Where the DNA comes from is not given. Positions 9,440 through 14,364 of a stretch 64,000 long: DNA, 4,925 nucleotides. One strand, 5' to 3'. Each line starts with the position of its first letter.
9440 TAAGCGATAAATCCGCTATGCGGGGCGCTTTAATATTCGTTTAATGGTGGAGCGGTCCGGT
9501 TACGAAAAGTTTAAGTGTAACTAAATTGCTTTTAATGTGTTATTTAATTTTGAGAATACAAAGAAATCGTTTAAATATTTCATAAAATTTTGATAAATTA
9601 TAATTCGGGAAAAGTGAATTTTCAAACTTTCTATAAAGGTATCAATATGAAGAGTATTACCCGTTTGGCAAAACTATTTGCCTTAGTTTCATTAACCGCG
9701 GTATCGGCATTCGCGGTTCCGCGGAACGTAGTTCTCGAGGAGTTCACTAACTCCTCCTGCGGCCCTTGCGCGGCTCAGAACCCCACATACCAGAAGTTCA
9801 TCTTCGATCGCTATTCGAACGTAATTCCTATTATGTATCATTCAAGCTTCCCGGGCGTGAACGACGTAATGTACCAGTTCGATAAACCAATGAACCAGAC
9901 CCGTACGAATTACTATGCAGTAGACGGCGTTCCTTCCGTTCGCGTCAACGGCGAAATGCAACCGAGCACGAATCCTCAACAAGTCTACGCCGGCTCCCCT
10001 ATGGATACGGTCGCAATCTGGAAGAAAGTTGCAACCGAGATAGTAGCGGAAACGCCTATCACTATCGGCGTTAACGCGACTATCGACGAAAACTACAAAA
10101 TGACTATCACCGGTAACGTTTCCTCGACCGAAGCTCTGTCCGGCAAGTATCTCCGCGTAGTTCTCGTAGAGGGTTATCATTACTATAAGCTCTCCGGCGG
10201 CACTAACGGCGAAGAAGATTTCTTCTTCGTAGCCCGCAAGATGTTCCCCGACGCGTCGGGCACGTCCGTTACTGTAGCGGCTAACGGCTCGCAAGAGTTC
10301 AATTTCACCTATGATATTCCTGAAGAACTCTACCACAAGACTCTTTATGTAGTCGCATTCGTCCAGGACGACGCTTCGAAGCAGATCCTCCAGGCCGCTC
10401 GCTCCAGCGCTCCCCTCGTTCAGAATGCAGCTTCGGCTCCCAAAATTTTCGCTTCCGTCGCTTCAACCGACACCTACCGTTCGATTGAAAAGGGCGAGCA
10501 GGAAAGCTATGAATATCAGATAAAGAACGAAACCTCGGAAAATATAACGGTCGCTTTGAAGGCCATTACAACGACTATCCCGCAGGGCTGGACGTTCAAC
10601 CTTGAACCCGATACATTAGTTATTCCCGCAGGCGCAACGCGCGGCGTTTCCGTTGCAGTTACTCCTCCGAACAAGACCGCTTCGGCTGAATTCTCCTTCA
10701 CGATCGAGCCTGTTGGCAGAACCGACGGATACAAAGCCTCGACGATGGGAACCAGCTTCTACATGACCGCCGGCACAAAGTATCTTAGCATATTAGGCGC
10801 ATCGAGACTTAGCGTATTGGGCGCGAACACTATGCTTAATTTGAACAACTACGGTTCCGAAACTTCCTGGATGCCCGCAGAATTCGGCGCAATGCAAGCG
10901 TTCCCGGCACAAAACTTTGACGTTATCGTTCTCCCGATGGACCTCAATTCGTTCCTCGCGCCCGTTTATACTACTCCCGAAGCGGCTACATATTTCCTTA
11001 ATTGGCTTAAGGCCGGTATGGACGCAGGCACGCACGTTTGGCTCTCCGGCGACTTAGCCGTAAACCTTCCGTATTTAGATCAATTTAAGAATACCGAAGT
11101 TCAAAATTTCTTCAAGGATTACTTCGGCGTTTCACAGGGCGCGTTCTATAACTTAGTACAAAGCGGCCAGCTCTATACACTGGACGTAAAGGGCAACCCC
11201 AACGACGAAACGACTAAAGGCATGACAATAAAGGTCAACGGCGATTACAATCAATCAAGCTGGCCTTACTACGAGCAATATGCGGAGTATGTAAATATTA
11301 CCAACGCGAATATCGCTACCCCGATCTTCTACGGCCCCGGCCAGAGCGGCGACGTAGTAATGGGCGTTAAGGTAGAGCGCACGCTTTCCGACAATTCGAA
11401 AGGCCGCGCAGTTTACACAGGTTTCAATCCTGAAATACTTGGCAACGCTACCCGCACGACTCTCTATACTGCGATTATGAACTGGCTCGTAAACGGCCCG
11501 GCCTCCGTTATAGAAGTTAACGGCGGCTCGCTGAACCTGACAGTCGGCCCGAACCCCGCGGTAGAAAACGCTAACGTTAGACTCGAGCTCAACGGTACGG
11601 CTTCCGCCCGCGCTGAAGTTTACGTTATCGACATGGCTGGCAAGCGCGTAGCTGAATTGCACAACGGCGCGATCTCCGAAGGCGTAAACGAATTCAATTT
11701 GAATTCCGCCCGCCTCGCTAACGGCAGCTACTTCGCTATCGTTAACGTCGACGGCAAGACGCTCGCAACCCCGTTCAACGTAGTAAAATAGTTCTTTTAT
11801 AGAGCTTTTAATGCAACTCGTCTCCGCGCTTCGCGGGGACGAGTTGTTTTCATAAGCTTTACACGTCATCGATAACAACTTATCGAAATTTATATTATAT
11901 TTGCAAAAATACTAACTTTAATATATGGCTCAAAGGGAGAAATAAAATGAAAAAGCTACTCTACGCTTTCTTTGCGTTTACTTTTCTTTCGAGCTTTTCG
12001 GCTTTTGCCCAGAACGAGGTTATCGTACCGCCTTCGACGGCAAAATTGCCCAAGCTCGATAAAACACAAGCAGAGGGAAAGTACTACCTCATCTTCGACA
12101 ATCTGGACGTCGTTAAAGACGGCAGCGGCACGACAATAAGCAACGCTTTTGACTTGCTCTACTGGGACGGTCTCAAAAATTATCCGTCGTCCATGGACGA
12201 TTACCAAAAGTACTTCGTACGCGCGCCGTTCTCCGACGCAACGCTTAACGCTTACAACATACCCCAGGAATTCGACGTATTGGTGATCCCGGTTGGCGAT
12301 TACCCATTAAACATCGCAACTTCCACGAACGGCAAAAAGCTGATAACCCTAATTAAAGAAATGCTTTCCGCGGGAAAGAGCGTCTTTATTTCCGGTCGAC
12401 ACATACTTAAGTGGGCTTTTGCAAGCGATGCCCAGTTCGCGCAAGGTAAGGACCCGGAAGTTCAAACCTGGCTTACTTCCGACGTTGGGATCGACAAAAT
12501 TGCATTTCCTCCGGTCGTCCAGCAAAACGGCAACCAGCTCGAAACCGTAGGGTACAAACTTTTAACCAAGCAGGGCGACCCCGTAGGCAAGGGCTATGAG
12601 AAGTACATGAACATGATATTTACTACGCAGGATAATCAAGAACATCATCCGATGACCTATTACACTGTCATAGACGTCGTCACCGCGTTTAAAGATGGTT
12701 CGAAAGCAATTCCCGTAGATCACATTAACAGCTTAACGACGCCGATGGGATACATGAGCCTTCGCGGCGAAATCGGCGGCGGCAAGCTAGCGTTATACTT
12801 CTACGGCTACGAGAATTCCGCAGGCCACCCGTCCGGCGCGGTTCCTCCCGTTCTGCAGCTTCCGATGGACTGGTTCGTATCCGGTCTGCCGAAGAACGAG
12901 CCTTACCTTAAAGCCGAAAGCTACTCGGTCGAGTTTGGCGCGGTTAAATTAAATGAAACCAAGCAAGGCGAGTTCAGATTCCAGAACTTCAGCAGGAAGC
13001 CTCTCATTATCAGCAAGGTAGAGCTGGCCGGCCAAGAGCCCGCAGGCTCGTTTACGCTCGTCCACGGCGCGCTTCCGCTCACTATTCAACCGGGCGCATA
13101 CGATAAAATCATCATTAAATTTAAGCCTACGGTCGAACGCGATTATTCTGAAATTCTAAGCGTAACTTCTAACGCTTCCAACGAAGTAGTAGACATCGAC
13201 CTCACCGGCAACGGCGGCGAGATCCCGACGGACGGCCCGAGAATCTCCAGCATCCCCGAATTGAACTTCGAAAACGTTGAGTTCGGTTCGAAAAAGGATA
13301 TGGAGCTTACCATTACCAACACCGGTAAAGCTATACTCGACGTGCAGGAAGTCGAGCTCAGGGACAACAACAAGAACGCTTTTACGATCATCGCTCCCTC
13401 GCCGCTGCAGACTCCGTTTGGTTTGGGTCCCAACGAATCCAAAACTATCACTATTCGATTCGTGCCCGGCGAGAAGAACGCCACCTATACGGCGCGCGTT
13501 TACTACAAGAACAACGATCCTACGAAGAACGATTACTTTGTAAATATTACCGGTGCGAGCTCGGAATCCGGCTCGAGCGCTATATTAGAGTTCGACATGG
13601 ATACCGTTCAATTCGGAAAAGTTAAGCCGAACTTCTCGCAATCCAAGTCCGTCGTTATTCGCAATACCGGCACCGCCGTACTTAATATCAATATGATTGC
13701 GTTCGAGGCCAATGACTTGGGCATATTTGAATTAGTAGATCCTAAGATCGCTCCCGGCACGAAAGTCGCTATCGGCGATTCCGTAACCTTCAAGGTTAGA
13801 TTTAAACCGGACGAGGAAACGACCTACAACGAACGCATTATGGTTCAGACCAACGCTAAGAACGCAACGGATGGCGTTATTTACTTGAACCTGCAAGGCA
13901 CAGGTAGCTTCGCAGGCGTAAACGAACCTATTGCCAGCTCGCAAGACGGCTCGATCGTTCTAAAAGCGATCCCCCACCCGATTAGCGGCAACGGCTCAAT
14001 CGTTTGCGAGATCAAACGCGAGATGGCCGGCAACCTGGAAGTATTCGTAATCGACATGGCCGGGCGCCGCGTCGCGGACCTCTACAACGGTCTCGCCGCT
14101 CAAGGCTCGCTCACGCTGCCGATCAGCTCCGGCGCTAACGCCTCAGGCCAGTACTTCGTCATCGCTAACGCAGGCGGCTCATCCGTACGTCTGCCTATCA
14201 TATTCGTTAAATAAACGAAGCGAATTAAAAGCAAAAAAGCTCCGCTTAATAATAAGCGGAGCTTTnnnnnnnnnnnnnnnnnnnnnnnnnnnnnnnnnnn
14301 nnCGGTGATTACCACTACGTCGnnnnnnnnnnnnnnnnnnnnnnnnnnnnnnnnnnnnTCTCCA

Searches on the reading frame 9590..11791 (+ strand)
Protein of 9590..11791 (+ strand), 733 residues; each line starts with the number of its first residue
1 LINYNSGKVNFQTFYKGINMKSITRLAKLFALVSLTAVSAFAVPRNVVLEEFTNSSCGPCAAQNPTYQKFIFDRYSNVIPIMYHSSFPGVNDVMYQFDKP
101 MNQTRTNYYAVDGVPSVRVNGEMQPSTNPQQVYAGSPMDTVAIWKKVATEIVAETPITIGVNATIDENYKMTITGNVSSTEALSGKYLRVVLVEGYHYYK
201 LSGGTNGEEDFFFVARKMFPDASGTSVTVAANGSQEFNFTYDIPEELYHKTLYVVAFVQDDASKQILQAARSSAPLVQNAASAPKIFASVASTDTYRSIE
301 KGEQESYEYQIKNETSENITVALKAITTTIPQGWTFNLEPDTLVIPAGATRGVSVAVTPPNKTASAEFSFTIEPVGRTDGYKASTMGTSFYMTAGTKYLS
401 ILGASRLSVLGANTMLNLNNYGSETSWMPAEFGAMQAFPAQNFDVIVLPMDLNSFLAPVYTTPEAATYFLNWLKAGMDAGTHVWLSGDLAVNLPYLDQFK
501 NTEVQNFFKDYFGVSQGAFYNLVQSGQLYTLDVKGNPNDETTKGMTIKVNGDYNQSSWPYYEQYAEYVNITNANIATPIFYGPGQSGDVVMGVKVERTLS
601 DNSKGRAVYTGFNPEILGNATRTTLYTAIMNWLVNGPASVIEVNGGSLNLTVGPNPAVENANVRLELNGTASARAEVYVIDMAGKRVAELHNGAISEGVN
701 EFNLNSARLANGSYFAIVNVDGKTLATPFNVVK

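Call 7: search_protein_families(library=pfam, proteins=[window:9590-11791:+])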
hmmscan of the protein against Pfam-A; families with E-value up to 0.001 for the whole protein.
window:9590-11791:+ (733 aa): 5 families
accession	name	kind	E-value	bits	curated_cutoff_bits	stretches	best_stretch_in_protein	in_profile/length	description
PF11551.14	Omp28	-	3.8e-16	59.8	34.9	1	106-271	5-164/171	Outer membrane protein Omp28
PF06280.18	fn3_5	-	2.6e-06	28.5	27.6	0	306-367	23-88/112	Fn3-like domain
PF18962.6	Por_Secre_tail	-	6.1e-06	26.9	27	1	654-723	3-67/75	Secretion system C-terminal sorting domain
PF10633.15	NPCBM_assoc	-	1.1e-05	25.9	24.4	1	300-367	2-68/78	NPCBM-associated, NEW3 domain of alpha-galactosidase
PF11614.14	FixG_C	-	0.00027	21.5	25.6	0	305-377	33-104/119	IG-like fold at C-terminal of FixG, putative oxidoreductase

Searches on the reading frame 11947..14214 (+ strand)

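Call 21: search_protein_families(library=pfam, proteins=[window:11947-14214:+], max_evalue=0.00001)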
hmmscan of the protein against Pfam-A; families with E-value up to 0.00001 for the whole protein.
window:11947-14214:+ (755 aa): 7 families
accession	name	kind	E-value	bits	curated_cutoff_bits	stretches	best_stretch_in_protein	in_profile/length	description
PF22544.2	HYDIN_VesB_CFA65-like_Ig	-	5.1e-28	97.7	25.5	3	545-640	1-90/100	HYDIN/CFA65/VesB-like, Ig-like domain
PF22073.2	Cep192_D4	-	1.6e-23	83.4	35.5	1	319-424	2-112/112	Cep192 domain 4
PF15780.11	ASH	-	8.1e-18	64.9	27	0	326-412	12-94/98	Abnormal spindle-like microcephaly-assoc'd, ASPM-SPD-2-Hydin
PF07610.17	DUF1573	-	4.4e-17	62.3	26.1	1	322-422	2-97/98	Protein of unknown function (DUF1573)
PF24507.1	Ig_CFAP65_4th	-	1.5e-11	45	27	0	607-653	34-76/76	CFAP65, fourth Ig-like domain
PF21310.3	OCRL-like_ASH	-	5.6e-07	30.1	27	0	438-476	5-43/109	Inositol polyphosphate 5-phosphatase OCRL-like, ASH domain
PF22067.2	Cep192_D3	-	5e-06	27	27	0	550-633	5-81/99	Cep192 domain 3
